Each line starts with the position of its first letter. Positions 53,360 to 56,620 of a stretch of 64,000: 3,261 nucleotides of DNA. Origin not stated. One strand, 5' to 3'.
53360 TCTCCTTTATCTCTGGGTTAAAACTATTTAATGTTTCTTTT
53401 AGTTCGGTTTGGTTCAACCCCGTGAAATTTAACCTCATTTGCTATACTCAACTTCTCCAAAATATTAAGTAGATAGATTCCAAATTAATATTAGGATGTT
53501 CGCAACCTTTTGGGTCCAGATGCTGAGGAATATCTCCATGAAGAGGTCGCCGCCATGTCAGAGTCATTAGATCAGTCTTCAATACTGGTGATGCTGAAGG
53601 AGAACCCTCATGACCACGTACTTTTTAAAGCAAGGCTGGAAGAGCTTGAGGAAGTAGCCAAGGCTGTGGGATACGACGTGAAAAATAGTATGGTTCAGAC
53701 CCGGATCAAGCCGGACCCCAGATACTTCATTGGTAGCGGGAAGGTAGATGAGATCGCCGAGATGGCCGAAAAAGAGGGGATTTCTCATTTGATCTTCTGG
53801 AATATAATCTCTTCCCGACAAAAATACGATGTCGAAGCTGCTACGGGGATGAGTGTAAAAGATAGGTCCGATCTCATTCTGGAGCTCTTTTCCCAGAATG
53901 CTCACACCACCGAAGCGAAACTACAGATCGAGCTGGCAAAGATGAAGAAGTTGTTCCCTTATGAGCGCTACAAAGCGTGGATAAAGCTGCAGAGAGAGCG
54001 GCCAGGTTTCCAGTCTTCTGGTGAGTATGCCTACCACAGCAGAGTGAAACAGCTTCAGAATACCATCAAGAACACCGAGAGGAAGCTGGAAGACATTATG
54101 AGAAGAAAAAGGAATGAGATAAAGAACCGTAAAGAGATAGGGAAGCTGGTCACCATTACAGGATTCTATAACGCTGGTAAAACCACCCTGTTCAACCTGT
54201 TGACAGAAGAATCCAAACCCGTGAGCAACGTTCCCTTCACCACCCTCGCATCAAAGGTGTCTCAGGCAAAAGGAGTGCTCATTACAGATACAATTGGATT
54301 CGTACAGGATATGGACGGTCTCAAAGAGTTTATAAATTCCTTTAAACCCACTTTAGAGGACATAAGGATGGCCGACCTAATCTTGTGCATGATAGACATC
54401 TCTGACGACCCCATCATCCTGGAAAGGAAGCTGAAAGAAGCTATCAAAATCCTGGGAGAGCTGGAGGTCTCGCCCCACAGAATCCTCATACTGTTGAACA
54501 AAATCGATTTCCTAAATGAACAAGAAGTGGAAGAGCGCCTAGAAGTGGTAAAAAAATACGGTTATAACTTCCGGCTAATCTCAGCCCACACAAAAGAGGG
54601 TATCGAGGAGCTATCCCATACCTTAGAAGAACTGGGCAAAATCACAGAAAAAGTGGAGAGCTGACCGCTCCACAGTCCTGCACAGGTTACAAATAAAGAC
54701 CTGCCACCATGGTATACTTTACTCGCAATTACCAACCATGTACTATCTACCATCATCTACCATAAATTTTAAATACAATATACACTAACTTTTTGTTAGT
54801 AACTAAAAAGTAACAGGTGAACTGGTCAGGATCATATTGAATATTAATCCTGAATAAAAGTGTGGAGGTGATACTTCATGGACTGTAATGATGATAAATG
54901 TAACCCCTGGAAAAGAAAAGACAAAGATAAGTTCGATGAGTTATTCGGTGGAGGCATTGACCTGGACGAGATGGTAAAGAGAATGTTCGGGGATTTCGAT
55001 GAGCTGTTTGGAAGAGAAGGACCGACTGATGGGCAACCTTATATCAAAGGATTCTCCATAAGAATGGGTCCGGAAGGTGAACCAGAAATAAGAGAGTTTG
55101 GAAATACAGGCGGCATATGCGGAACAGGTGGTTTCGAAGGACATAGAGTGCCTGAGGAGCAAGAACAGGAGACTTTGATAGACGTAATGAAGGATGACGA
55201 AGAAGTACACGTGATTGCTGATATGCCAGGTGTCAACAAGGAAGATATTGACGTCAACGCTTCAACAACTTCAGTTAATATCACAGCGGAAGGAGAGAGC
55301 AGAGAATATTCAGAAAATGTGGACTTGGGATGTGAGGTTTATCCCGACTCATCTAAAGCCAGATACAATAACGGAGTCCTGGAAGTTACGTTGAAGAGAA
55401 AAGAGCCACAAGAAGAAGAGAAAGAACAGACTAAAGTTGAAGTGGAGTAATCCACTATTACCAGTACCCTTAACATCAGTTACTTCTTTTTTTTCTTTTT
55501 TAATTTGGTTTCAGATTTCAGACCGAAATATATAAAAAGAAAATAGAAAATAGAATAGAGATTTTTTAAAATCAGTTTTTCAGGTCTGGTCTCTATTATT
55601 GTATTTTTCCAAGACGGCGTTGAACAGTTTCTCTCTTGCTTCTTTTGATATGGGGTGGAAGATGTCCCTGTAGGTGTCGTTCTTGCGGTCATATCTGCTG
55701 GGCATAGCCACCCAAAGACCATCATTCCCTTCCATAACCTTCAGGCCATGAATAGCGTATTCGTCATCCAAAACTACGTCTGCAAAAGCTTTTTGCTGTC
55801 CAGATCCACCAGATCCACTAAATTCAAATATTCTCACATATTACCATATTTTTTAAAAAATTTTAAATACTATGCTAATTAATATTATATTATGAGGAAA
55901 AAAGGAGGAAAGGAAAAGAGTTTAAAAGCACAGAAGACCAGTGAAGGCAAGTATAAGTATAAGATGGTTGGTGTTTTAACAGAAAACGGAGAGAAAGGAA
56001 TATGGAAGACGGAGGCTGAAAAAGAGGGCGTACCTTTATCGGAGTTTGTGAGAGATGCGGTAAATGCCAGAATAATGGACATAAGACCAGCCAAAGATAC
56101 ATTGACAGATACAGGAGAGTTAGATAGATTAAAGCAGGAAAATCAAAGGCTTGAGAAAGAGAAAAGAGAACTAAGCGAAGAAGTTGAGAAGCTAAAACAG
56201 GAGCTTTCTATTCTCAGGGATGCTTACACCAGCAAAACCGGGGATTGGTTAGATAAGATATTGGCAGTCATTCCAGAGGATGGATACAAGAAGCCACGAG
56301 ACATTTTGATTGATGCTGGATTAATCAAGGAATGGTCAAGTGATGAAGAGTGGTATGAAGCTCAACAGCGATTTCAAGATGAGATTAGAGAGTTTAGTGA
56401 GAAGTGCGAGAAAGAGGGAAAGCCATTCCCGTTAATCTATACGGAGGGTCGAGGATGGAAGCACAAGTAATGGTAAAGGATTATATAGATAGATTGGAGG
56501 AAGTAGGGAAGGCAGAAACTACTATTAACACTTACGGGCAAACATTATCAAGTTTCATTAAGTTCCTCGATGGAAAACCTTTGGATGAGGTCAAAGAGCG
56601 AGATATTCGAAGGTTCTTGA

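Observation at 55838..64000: Lower-GC integrated plasmid- or virus-like element rich in zinc-ribbon mini-proteins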

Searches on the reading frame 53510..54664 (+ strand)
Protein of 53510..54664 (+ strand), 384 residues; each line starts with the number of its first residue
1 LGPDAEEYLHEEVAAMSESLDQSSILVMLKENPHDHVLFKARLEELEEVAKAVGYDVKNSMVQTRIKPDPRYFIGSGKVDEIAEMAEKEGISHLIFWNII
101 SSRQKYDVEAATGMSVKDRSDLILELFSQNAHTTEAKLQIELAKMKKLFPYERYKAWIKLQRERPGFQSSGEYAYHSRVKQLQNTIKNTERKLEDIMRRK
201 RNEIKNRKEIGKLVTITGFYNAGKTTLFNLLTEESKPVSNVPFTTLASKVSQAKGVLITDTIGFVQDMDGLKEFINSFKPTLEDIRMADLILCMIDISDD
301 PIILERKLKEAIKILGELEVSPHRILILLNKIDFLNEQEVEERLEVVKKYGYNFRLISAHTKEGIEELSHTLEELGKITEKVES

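Call 23: find_related_loci(query=window:53510-54664:+, collection=genome_contigs, flank=10000)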
Query window:53510-54664:+ (384 aa) in genome_contigs; peptide patterns used: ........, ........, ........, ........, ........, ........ (x = any residue, [..] = any of these).
185 stretches matched a pattern; 5 encode a relative of the query (tblastn E <= 1e-3); 5 distinct loci.
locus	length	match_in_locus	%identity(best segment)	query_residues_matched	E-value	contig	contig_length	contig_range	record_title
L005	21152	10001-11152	95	1-384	0e+0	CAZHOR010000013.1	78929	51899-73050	MAG TPA_asm: uncultured archaeon isolate SRP141376_co2_3 genome assembly, contig: NODE_801_length_78929_cov_9.126379, wh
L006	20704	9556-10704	90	1-384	0e+0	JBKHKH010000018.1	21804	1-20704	MAG: Archaeoglobaceae archaeon isolate D5M17_2 NODE_31_length_21804_cov_6.548071, whole genome shotgun sequence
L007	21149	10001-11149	90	1-384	0e+0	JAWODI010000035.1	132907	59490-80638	MAG: Archaeoglobaceae archaeon isolate BLK5-2.bin.126 k191_553249, whole genome shotgun sequence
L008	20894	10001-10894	33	43-337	2e-43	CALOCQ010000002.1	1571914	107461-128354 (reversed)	MAG: uncultured Pseudomonadota bacterium isolate HOU_bin.0066 genome assembly, contig: contig_143, whole genome shotgun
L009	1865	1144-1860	32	52-284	6e-25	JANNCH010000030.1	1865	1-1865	MAG: Pseudobdellovibrionaceae bacterium isolate OTE_78_metabat_20_sub OTE_78_k141_4192321, whole genome shotgun sequence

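Call 48: find_homologous_proteins(query=L005:12459-12896:-)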
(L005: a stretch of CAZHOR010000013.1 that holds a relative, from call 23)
Query L005:12459-12896:- (145 aa): 5 proteins with E <= 0.001 among 17 candidates.
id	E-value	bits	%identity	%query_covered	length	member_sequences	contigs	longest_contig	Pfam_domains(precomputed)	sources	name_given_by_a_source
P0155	2.1e-89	314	100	100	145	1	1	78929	-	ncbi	-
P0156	1.9e-70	253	85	90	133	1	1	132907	-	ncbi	ncbi:MAG: hypothetical protein R6U44_04730 [Archaeoglobaceae archaeon]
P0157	2.3e-70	253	86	91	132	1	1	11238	-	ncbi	-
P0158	7.2e-65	235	74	92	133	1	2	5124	-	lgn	-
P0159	2.1e-64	233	80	88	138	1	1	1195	-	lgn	-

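Call 49: find_encoding_contigs(protein=P0157, flank=10000, max_places=4)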
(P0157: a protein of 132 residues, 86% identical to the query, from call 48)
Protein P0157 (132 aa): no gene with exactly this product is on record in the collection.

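Call 50: find_encoding_contigs(protein=P0158, flank=10000, max_places=4)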
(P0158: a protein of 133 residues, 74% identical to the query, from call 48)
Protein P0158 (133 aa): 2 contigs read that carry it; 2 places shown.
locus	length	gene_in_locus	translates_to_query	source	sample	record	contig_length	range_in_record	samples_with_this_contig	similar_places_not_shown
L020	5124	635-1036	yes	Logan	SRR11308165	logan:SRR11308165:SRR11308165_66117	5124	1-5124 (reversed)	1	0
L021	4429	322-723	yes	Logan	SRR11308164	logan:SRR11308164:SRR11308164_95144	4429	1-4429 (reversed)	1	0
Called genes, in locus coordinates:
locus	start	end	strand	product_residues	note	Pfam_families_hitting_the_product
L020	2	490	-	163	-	?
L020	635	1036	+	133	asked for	-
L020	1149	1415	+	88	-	PF04026:SpoVG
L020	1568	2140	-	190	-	PF00011:HSP20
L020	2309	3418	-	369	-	PF13167:GTP-bdg_N, PF16360:GTP-bdg_M, PF00009:GTP_EFTU (faint), PF02421:FeoB_N, PF01926:MMR_HSR1, PF03193:RsgA_GTPase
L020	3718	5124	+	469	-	?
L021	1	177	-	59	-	?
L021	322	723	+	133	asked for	-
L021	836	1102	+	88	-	PF04026:SpoVG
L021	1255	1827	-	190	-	PF00011:HSP20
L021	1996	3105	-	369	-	PF13167:GTP-bdg_N, PF16360:GTP-bdg_M, PF00009:GTP_EFTU (faint), PF02421:FeoB_N, PF01926:MMR_HSR1, PF03193:RsgA_GTPase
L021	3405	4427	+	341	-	?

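Call 51: find_encoding_contigs(protein=P0159, flank=10000, max_places=4)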
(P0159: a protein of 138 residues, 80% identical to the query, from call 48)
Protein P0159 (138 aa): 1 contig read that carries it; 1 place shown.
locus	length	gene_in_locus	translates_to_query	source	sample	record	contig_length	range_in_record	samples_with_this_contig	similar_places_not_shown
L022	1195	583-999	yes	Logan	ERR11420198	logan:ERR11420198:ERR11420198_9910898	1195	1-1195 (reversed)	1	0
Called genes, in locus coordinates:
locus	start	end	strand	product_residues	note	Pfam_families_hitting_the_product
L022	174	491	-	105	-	-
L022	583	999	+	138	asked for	-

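Call 68: search_protein_families(library=pfam, max_evalue=0.1, proteins=[L005:13076-14248:+, L005:12459-12896:-])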
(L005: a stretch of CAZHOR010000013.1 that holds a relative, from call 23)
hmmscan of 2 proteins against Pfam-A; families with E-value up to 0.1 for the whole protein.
L005:13076-14248:+ (390 aa): 5 families
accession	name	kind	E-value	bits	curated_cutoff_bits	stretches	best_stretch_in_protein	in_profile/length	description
PF00589.27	Phage_integrase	-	7.6e-20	71.8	27.1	1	126-292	3-170/172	Phage integrase family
PF12773.13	DZR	-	0.012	16.2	27.3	1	312-336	20-45/45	Double zinc ribbon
PF17034.11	zinc_ribbon_16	-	0.023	15.3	27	1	301-348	20-67/125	Zinc-ribbon like family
PF17032.10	Zn_ribbon_15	-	0.036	15.3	28.9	1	315-336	51-73/73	zinc-ribbon family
PF19474.4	DUF6011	-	0.069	13.1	26.6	0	327-345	6-24/37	Family of unknown function (DUF6011)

L005:12459-12896:- (145 aa): 0 families

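Call 73: search_protein_families(library=ncbifam, max_evalue=0.01, proteins=[L005:13076-14248:+])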
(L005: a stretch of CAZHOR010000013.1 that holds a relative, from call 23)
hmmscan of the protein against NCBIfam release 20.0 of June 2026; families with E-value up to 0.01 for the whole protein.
L005:13076-14248:+ (390 aa): 8 families
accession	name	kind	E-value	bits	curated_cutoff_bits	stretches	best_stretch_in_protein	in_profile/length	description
NF040815.2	recomb_XerA_Arch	equivalog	7.3e-32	111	220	1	26-265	2-229/263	site-specific tyrosine recombinase/integron integrase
TIGR02224.1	recomb_XerC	equivalog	1.8e-20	73.5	335.15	1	44-265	21-252/295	tyrosine recombinase XerC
TIGR02225.1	recomb_XerD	equivalog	3.5e-20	72.5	329.6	1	32-265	8-249/290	site-specific tyrosine recombinase XerD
NF001399.0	PRK00283.1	subfamily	1.1e-19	70.8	279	1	27-264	12-257/300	tyrosine recombinase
TIGR02249.1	integrase_gron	subfamily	4.2e-16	59.2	265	2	25-203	3-174/315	integron integrase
NF002331.0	PRK01287.1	subfamily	2.1e-10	40.1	371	1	82-264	94-286/365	site-specific tyrosine recombinase XerC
NF003462.0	PRK05084.1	equivalog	2.8e-10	39.5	267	1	140-302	194-356/360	tyrosine recombinase XerS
NF011946.0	PRK15417.1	equivalog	4.5e-07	29.4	435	0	126-181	117-171/337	integron integrase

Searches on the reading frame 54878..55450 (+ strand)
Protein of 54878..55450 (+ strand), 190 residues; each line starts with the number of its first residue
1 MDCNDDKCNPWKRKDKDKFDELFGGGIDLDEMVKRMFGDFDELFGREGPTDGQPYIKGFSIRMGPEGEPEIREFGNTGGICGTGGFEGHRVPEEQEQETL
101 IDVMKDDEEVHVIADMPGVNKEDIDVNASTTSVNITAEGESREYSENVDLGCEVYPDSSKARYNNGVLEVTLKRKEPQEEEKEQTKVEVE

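Call 16: find_encoding_contigs(protein=window:54878-55450:+, flank=10000, max_places=10)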
Protein window:54878-55450:+ (190 aa): 1 contig read that carries it; 1 place shown.
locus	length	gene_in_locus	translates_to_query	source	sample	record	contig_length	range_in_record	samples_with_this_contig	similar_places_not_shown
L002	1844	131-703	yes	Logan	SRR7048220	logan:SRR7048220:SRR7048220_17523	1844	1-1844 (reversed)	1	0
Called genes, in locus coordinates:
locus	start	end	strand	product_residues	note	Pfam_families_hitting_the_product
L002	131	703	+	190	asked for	PF27746:Small_heat_shock_put (faint), PF00011:HSP20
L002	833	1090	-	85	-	PF04026:SpoVG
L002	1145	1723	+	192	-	-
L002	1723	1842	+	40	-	?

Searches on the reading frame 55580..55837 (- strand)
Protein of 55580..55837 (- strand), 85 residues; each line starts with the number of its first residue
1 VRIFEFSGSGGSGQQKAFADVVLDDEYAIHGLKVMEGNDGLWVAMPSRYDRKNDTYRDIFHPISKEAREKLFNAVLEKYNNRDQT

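Call 11: search_protein_families(library=pfam, max_evalue=0.1, proteins=[window:55580-55837:-])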
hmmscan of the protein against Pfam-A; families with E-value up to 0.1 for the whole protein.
window:55580-55837:- (85 aa): 1 family
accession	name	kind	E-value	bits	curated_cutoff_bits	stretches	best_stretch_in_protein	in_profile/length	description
PF04026.17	SpoVG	-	2.4e-25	88.9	29.6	1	12-80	14-81/82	SpoVG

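Call 12: search_protein_families(library=phrogs, max_evalue=0.1, proteins=[window:55580-55837:-])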
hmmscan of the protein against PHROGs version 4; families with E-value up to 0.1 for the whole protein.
window:55580-55837:- (85 aa): 2 families
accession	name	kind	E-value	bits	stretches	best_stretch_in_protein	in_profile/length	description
phrog_27338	-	unknown function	1.1e-05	26.9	1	19-80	22-86/103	-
phrog_38503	-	unknown function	0.015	16.3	1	21-61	53-90/166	-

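Call 17: find_encoding_contigs(protein=window:55580-55837:-, flank=10000, max_places=10)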
Protein window:55580-55837:- (85 aa): 2 contigs read that carry it; 2 places shown.
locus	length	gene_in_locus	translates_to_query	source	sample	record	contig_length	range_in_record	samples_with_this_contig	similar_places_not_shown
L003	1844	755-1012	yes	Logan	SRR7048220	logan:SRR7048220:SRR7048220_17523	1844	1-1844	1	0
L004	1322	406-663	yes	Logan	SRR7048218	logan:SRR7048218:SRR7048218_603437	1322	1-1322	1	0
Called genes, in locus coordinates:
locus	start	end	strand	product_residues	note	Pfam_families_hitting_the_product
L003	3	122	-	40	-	?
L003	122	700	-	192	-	-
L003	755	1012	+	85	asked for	PF04026:SpoVG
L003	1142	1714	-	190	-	PF27746:Small_heat_shock_put (faint), PF00011:HSP20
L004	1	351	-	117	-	?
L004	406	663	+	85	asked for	PF04026:SpoVG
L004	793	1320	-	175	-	?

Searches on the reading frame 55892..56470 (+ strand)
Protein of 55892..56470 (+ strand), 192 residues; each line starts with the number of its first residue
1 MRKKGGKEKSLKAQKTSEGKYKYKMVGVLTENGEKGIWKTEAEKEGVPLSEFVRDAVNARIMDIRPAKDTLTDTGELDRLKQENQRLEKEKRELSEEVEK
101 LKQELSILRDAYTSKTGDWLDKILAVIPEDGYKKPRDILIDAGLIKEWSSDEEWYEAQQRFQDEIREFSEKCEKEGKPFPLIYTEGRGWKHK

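Call 11: search_protein_families(library=pfam, max_evalue=0.1, proteins=[window:55892-56470:+])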
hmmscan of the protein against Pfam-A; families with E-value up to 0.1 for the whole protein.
window:55892-56470:+ (192 aa): 17 families
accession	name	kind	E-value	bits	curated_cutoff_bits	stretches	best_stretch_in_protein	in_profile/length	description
PF06005.17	ZapB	-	8.8e-05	23.3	31.5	1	76-106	26-56/71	Cell division protein ZapB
PF25450.1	Rab11-FIP3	-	0.00029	21.6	31.9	1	57-114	59-114/125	Rab11-FIP3-like domain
PF03148.19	Tektin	-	0.00058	19.2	34.3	1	55-112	46-101/383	Tektin family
PF04791.21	LMBR1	-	0.0061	15.9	31.9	1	73-134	196-259/510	LMBR1-like membrane protein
PF12329.13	TMF_DNA_bd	-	0.0099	16.3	35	1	71-114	29-72/74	TATA element modulatory factor 1 DNA binding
PF04977.20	DivIC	-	0.014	15.6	28.9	1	76-105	25-55/80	Septum formation initiator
PF08172.17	CASP_C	-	0.018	14.8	28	1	78-109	94-125/252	CASP C terminal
PF00170.26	bZIP_1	-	0.024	15.2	27.6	1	76-105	34-63/64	bZIP transcription factor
PF25785.1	TPR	-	0.025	15.3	27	1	75-124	7-56/110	Nucleoprotein TPR-like domain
PF13600.11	DUF4140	-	0.026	15.4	27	1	57-108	45-98/98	N-terminal domain of unknown function (DUF4140)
PF02183.23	HALZ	-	0.027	15.1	28.1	1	78-105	15-42/43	Homeobox associated leucine zipper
PF03938.19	OmpH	-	0.032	14.9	32.4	0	78-115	15-52/141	Outer membrane protein (OmpH-like)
PF07926.17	TPR_MLP1_2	-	0.034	14.6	36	1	73-109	55-91/129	TPR/MLP1/MLP2-like protein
PF24319.2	DUF7491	-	0.038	14.7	30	1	75-105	35-65/90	Coiled-coil region of unknown function (DUF7491)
PF15460.11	SAS4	-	0.043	14.3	24.4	0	80-173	16-87/99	Something about silencing, SAS, complex subunit 4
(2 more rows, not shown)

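Call 12: search_protein_families(library=phrogs, max_evalue=0.1, proteins=[window:55892-56470:+])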
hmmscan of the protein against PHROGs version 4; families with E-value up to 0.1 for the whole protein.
window:55892-56470:+ (192 aa): 8 families
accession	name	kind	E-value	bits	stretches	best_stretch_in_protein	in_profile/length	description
phrog_6506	-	transcription regulation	0.0003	21.8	1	38-61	24-47/59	Arc-like repressor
phrog_11754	-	unknown function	0.00064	20.4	1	68-109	50-89/191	-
phrog_3671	-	unknown function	0.0049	18.1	1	74-110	42-78/87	-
phrog_368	-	unknown function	0.0067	17.4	1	57-105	57-105/239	-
phrog_3321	-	other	0.018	16.2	1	54-114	64-119/132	rhodanese-related sulfurtransferase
phrog_8259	-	unknown function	0.035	15.3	0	17-81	47-110/118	-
phrog_6664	-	unknown function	0.062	14.8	1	74-106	58-95/97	-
phrog_26353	-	unknown function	0.069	13.7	1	75-105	226-256/259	-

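Call 73: search_protein_families(library=ncbifam, max_evalue=0.01, proteins=[window:55892-56470:+])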
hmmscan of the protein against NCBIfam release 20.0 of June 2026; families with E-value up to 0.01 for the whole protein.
window:55892-56470:+ (192 aa): 6 families
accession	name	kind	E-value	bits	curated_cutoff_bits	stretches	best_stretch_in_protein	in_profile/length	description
NF041418.1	MbpA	equivalog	0.0013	18.5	90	0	32-104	11-88/93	mobilization protein MbpA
NF043058.1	T4SS_LegC2C7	subfamily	0.0014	17.6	350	1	75-109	129-163/348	LegC2/C7 family Dot/Icm T4SS effector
TIGR02894.1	DNA_bind_RsfA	subfamily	0.0027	17.9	126.45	1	76-113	105-142/161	RsfA family transcriptional regulator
NF010534.0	PRK13923.1-2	equivalog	0.0045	16.9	345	1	76-114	136-174/212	putative spore coat protein regulator protein YlbO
TIGR04211.1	SH3_and_anchor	equivalog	0.0061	16.2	65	1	76-109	119-152/198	TIGR04211 family SH3 domain-containing protein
TIGR04523.1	Mplasa_alph_rch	subfamily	0.0099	13.8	270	0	74-125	616-666/745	helix-rich protein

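Call 74: search_protein_families(library=padloc, max_evalue=0.01, proteins=[window:55892-56470:+])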
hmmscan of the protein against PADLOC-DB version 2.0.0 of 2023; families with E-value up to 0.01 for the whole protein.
window:55892-56470:+ (192 aa): 4 families
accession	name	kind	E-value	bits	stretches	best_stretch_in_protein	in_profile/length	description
PDLC03859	LmuB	-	0.002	15.4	1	23-152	230-296/611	-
PDLC01082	C3a168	-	0.0026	15.3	1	73-111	260-298/318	Unknown function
PDLC00519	JetC1|JetC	-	0.008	12.4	1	55-174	301-420/1097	DUF3584 domain; MukB-like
PDLC05016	PDC-S42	-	0.0085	13.5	0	28-107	57-126/320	-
